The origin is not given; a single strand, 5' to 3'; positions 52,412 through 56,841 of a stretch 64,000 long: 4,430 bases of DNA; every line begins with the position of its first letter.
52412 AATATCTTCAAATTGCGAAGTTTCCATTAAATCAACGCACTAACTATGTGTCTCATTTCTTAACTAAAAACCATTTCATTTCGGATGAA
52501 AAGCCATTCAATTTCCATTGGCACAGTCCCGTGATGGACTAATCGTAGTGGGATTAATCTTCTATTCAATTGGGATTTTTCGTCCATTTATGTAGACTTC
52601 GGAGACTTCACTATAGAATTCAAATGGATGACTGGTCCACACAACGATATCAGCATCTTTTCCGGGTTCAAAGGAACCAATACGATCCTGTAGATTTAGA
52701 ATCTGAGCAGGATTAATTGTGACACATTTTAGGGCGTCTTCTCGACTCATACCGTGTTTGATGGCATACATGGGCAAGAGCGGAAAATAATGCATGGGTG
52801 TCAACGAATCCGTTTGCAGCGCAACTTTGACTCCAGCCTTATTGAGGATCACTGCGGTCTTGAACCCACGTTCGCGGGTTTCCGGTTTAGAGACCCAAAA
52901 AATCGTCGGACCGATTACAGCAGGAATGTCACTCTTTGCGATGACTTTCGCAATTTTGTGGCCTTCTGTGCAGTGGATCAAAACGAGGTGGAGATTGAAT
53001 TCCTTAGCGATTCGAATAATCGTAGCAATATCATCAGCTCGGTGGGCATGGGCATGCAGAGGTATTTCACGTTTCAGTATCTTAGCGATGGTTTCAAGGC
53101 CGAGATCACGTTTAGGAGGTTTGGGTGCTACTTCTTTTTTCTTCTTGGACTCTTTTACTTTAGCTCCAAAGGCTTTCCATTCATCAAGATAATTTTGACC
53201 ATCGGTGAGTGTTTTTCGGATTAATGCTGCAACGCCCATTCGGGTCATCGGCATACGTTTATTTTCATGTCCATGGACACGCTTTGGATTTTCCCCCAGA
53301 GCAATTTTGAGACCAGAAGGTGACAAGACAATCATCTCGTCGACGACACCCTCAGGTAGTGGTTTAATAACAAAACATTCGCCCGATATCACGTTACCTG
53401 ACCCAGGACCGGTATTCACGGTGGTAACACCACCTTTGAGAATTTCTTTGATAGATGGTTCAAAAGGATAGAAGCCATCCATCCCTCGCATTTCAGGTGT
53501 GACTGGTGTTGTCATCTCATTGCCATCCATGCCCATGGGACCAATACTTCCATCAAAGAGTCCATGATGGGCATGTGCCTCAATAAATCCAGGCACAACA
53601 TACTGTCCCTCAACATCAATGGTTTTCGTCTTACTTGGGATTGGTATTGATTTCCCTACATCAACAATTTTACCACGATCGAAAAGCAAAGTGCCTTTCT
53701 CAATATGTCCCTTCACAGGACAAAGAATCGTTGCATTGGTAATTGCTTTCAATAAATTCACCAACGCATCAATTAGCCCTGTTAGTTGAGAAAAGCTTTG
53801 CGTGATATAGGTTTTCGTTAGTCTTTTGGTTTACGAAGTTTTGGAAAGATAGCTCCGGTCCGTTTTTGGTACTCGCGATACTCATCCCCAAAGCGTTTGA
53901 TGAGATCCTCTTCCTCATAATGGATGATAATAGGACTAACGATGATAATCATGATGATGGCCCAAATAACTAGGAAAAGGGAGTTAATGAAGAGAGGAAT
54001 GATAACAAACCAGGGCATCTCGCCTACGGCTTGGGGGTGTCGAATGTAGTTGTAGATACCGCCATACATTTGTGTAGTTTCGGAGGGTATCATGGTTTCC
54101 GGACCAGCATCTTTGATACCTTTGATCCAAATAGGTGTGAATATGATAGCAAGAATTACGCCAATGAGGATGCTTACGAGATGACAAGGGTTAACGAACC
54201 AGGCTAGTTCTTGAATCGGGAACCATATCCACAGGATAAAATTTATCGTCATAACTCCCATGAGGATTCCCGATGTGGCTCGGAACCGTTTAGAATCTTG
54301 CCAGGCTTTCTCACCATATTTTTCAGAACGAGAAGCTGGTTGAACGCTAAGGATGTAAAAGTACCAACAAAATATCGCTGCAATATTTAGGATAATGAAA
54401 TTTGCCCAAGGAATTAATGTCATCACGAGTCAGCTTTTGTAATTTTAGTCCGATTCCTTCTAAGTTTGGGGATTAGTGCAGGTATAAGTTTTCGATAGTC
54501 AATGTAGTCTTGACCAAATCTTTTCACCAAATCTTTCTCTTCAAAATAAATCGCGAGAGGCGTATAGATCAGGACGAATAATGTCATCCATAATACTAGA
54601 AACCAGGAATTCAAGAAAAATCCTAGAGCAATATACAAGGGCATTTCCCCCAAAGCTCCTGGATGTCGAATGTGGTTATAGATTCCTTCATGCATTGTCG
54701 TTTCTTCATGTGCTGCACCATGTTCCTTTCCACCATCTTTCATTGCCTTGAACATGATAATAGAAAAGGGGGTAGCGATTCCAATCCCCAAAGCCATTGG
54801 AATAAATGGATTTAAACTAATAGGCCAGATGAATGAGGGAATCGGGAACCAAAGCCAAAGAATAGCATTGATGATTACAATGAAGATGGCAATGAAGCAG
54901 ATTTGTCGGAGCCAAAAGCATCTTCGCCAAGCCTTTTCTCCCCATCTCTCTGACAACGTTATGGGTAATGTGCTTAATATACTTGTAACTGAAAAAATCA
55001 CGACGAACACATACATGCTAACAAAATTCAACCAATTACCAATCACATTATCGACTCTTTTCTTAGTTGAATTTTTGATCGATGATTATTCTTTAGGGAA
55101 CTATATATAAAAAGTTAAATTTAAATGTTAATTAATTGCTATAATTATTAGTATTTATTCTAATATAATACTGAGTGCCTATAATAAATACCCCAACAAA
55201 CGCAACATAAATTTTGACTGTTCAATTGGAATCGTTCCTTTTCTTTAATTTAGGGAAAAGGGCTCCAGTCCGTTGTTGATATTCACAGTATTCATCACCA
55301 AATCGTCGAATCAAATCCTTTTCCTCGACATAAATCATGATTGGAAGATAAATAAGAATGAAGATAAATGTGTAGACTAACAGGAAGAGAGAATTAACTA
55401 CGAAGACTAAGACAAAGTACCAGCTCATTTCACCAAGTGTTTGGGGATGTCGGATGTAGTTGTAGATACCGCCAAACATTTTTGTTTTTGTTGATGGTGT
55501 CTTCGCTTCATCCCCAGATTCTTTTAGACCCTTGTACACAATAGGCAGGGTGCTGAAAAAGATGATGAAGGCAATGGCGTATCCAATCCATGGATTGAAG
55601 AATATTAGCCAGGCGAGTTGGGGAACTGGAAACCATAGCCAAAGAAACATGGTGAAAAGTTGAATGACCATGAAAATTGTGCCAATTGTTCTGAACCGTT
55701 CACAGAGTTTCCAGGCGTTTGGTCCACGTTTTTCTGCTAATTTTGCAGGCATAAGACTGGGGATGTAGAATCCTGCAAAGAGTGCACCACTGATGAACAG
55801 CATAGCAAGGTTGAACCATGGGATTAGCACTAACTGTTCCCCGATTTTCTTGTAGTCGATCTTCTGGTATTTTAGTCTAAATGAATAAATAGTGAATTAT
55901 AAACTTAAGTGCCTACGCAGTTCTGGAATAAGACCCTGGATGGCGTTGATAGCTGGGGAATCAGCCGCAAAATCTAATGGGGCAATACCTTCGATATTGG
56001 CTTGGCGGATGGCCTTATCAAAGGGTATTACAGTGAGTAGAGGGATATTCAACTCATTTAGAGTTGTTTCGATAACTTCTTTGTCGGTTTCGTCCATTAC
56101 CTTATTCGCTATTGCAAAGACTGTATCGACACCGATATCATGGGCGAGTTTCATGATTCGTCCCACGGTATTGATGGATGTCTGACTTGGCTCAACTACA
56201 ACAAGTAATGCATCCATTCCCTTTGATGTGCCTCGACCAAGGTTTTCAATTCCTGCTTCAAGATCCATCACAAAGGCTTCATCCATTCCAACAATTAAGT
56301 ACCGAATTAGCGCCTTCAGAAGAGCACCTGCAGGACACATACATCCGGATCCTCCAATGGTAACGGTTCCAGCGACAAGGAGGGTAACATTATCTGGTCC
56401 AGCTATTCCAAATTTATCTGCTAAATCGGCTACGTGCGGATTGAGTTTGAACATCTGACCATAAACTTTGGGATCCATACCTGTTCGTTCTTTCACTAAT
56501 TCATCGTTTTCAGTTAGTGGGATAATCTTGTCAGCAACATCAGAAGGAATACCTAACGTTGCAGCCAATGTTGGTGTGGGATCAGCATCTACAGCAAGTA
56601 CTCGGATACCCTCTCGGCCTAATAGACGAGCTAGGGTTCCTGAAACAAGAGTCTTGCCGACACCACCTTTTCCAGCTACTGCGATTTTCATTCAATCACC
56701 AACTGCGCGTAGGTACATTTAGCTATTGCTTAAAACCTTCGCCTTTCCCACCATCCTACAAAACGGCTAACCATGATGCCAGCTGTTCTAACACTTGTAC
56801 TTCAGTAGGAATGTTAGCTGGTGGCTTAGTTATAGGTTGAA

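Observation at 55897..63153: Divergent redox island: [FeS protein, FwdB-like, CooC] facing [HdrA-MvhD fusion, 8-cluster polyferredoxin], with a convergent FwdD-like gene and no FwdA/FwdC or HdrB/HdrC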

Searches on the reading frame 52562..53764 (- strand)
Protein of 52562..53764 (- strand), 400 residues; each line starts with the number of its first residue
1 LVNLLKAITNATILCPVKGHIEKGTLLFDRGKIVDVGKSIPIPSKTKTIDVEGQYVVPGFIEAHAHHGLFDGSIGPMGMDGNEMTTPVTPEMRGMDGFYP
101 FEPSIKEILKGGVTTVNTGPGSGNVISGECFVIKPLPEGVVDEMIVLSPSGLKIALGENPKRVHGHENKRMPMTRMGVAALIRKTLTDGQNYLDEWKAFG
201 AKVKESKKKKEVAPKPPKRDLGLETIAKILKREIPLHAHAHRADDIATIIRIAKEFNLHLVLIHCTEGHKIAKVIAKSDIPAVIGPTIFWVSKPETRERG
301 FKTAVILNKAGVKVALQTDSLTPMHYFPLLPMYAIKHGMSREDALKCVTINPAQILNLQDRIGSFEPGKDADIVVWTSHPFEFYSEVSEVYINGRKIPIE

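Call 5: search_protein_families(library=ncbifam, proteins=[window:52562-53764:-], max_evalue=0.001)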
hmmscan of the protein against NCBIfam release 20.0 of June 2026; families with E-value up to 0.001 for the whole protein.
window:52562-53764:- (400 aa): 62 families (the best 25 are shown)
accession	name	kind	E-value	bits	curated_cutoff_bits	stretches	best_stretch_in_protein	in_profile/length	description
TIGR01224.1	hutI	equivalog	9.2e-19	67.5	298.15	2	270-380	246-355/377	imidazolonepropionase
NF006056.0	PRK08204.1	subfamily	1.2e-17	63.8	391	2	333-375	336-378/449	hypothetical protein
NF006689.0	PRK09237.1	equivalog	3.7e-15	55.4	371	2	8-66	7-65/383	amidohydrolase/deacetylase family metallohydrolase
NF011990.0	PRK15446.2-6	subfamily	1e-13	50.8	233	2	339-397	326-382/390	alpha-D-ribose 1-methylphosphonate 5-triphosphate diphosphatase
NF051886.1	XaaProDiPepCaul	equivalog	4.1e-13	49.1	500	1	299-382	298-379/398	Xaa-Pro dipeptidase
TIGR02033.1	D-hydantoinase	equivalog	1.1e-12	47.6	393.25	1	25-68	18-61/454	dihydropyrimidinase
NF009060.0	PRK12394.1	equivalog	1.2e-12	47.3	442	2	8-86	7-87/381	metallo-dependent hydrolase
TIGR02318.1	phosphono_phnM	equivalog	1.5e-12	47.1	390.55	2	336-397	317-375/376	phosphonate metabolism protein PhnM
TIGR03178.1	allantoinase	equivalog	5e-12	45.4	357.85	2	21-66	15-59/441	allantoinase AllB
TIGR01178.1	ade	equivalog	1.2e-11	43.8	472.5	2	8-66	4-58/552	adenine deaminase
NF058538.1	ergo_util_ErtD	equivalog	1.7e-11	43.6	600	1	327-389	338-400/446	hydantoin-5-propionate amidohydrolase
NF011984.0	PRK15446.1-5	equivalog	3.6e-11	42.5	260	2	8-66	6-60/379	alpha-D-ribose 1-methylphosphonate 5-triphosphate diphosphatase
NF011989.0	PRK15446.2-5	equivalog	5.6e-11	41.8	565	1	335-396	318-376/385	alpha-D-ribose 1-methylphosphonate 5-triphosphate diphosphatase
NF005557.0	PRK07228.1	equivalog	7.5e-11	41.4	522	1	12-67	10-65/445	5'-deoxyadenosine deaminase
NF011987.0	PRK15446.2-3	subfamily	2.3e-10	39.9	253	1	331-396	318-382/395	alpha-D-ribose 1-methylphosphonate 5-triphosphate diphosphatase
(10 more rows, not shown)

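Call 55: search_solved_structures(query=window:52562-53764:-, max_evalue=0.00001)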
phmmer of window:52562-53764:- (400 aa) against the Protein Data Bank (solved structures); distinct sequences matched with E-value up to 0.00001: 19.
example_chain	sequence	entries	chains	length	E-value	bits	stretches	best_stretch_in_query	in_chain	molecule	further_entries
3ooq_A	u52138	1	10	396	6.7e-97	327.8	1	9-396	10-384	amidohydrolase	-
3feq_A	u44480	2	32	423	6.8e-10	41.3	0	295-387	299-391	PUTATIVE AMIDOHYDROLASE | PROLIDASE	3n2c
2puz_A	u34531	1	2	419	1.4e-08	37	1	229-382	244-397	Imidazolonepropionase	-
2gok_A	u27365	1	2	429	1.5e-08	36.9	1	229-382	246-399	Imidazolonepropionase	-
6ohb_A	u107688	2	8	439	1.9e-08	36.6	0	4-116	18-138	Guanine deaminase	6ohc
3mkv_A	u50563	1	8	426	2.8e-08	36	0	299-382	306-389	PUTATIVE AMIDOHYDROLASE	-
9kov_A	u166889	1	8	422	8.9e-08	34.4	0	302-390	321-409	trum-mut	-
2qs8_A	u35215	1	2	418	1.7e-07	33.4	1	309-389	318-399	Xaa-Pro Dipeptidase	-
4b91_A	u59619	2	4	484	2e-07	33.2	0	343-382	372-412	DIHYDROPYRIMIDINASE-RELATED PROTEIN 5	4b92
4b90_A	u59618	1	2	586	3.6e-07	32.4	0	343-382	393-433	DIHYDROPYRIMIDINASE-RELATED PROTEIN 5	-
2ogj_A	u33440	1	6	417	1.4e-06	30.4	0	26-106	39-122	Dihydroorotase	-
4cns_A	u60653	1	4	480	2.3e-06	29.7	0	28-69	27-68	DIHYDROPYRIMIDINASE-LIKE 3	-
4cnt_A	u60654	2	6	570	3.5e-06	29.1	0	28-69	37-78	DIHYDROPYRIMIDINASE-LIKE 3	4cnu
4bkn_A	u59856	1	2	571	3.5e-06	29.1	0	28-69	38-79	DIHYDROPYRIMIDINASE-RELATED PROTEIN 3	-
2oof_A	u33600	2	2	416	4.2e-06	28.9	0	275-383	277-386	4-imidazolone-5-propanoate amidohydrolase | Imidazolonepropionase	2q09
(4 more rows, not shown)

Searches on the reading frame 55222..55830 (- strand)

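Call 31: search_protein_families(library=pfam, proteins=[window:55222-55830:-], max_evalue=0.0001)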
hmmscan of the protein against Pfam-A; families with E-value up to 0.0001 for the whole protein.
window:55222-55830:- (202 aa): 2 families
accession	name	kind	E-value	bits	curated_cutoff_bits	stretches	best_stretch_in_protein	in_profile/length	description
PF04191.18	PEMT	-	3.3e-07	31.1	25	1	114-179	39-104/105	Phospholipid methyltransferase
PF07298.16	NnrU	-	2.1e-05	24.7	24.7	1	30-178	24-146/188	NnrU protein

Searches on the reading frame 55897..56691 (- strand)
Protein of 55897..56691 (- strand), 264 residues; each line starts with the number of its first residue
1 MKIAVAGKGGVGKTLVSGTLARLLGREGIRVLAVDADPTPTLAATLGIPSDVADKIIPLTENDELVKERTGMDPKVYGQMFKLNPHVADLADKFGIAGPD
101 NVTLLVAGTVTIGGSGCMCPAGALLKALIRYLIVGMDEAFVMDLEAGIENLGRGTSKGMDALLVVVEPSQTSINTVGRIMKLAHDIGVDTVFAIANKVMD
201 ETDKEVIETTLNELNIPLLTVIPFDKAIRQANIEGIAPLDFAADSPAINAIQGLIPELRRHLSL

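Call 4: search_protein_families(library=pfam, proteins=[window:55897-56691:-], max_evalue=0.01)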
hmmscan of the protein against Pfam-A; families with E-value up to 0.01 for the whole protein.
window:55897-56691:- (264 aa): 6 families
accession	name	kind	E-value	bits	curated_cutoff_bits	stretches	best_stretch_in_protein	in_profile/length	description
PF01656.29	CbiA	-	2.3e-18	66.8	25.4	1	3-236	2-123/125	CobQ/CobB/MinD/ParA nucleotide binding domain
PF02374.21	ArsA_ATPase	-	5e-11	42.8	24.3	1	3-47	4-48/305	Anion-transporting ATPase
PF00142.24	Fer4_NifH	-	5.7e-11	42.8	25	2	1-65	1-64/271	4Fe-4S iron sulfur cluster binding proteins, NifH/frxC family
PF10609.15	ParA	-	1.2e-09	38.4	27.1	1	5-50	9-55/246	NUBPL iron-transfer P-loop NTPase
PF13614.12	AAA_31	-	2.3e-08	34.6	27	1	6-57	7-60/177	AAA domain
PF13604.12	AAA_30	-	0.0088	16.2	27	0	4-61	22-81/191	AAA domain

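Call 5: search_protein_families(library=ncbifam, proteins=[window:55897-56691:-], max_evalue=0.001)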
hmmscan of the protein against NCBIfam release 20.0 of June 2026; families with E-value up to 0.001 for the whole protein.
window:55897-56691:- (264 aa): 21 families
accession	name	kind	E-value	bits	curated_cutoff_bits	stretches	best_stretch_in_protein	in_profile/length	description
TIGR01969.1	minD_arch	subfamily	1.1e-16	60.8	201.75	2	125-257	98-229/251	cell division ATPase MinD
NF041546.1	ParA_partition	equivalog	1.2e-12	47.8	180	2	6-44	6-44/203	ParA family partition ATPase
TIGR01968.1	minD_bact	equivalog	7.9e-10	38.5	212.9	2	126-236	102-215/261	septum site-determining protein MinD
TIGR00345.1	GET3_arsA_TRC40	subfamily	1.1e-08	35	135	1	5-45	2-42/299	TRC40/GET3/ArsA family transport-energizing ATPase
NF041136.1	MrpORP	equivalog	1.8e-08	34.1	450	1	4-49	10-56/365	iron-sulfur cluster carrier protein MrpORP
TIGR03371.1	cellulose_yhjQ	equivalog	2.3e-08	33.8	157.85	1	5-56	6-58/246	cellulose biosynthesis protein BcsQ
TIGR01281.1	DPOR_bchL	equivalog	4e-08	33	345.15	1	1-249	1-230/268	ferredoxin:protochlorophyllide reductase (ATP-dependent) iron-sulfur ATP-binding protein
NF033200.1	F430_CfbC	exception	9.5e-08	31.7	402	1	2-46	2-46/260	Ni-sirohydrochlorin a,c-diamide reductive cyclase ATP-dependent reductase subunit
TIGR01287.1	nifH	equivalog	2.3e-07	30.4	394.35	0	177-250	163-236/275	nitrogenase iron protein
NF041417.1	ArsA_halo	exception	4.8e-07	28.8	800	1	5-47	17-59/617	arsenical pump-driving ATPase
NF010443.0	PRK13869.1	subfamily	1.3e-06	27.5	446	1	7-49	129-171/405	plasmid-partitioning protein RepA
TIGR04291.1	arsen_driv_ArsA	equivalog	1.7e-06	27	650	1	6-47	9-50/565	arsenical pump-driving ATPase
TIGR03453.1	partition_RepA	equivalog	3.2e-06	26.2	348.45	1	7-49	112-154/387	plasmid partitioning protein RepA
NF009701.0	PRK13230.1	subfamily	6.4e-06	25.4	350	0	2-48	3-49/291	nitrogenase reductase-like protein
NF047398.1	AAA_KGGVGR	domain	0.00012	22.5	90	1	8-37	11-40/190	KGGVGR-motif variant AAA ATPase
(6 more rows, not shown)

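Call 25: search_solved_structures(query=window:55897-56691:-, max_evalue=0.00001, show_alignments=1)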
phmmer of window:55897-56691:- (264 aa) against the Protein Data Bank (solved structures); distinct sequences matched with E-value up to 0.00001: 11.
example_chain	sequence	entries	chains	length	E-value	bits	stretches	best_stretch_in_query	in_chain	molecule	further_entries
3kje_A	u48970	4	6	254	4.7e-40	140.9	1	1-236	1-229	CO dehydrogenase/acetyl-CoA synthase complex, accessory protein CooC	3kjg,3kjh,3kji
1g3q_A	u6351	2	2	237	5.4e-12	49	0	5-50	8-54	CELL DIVISION INHIBITOR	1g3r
1ion_A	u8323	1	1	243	1.3e-11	47.7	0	5-49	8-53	PROBABLE CELL DIVISION INHIBITOR MIND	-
3vx3_A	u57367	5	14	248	7.9e-10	41.9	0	4-37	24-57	ATPase involved in chromosome partitioning, ParA/MinD family, Mrp homolog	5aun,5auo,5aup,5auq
5zme_A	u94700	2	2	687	8e-08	35.3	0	3-47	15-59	ATPase ARSA1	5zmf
9nbl_A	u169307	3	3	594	2.8e-07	33.5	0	6-61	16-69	Arsenite transporter ATPase-like protein,arsA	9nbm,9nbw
4rz2_A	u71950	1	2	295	2.2e-06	30.6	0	97-235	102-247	Site-determining protein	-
1f48_A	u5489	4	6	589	3.7e-06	29.9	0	6-43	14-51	ARSENITE-TRANSLOCATING ATPASE | ARSENICAL PUMP-DRIVING ATPASE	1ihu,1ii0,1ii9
9nbo_A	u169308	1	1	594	6.4e-06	29.1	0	6-61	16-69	Arsenite transporter ATPase-like protein,arsA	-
4rz3_A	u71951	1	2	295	9.2e-06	28.6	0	97-235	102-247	Site-determining protein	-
4v03_A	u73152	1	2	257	9.4e-06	28.5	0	4-72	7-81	SITE-DETERMINING PROTEIN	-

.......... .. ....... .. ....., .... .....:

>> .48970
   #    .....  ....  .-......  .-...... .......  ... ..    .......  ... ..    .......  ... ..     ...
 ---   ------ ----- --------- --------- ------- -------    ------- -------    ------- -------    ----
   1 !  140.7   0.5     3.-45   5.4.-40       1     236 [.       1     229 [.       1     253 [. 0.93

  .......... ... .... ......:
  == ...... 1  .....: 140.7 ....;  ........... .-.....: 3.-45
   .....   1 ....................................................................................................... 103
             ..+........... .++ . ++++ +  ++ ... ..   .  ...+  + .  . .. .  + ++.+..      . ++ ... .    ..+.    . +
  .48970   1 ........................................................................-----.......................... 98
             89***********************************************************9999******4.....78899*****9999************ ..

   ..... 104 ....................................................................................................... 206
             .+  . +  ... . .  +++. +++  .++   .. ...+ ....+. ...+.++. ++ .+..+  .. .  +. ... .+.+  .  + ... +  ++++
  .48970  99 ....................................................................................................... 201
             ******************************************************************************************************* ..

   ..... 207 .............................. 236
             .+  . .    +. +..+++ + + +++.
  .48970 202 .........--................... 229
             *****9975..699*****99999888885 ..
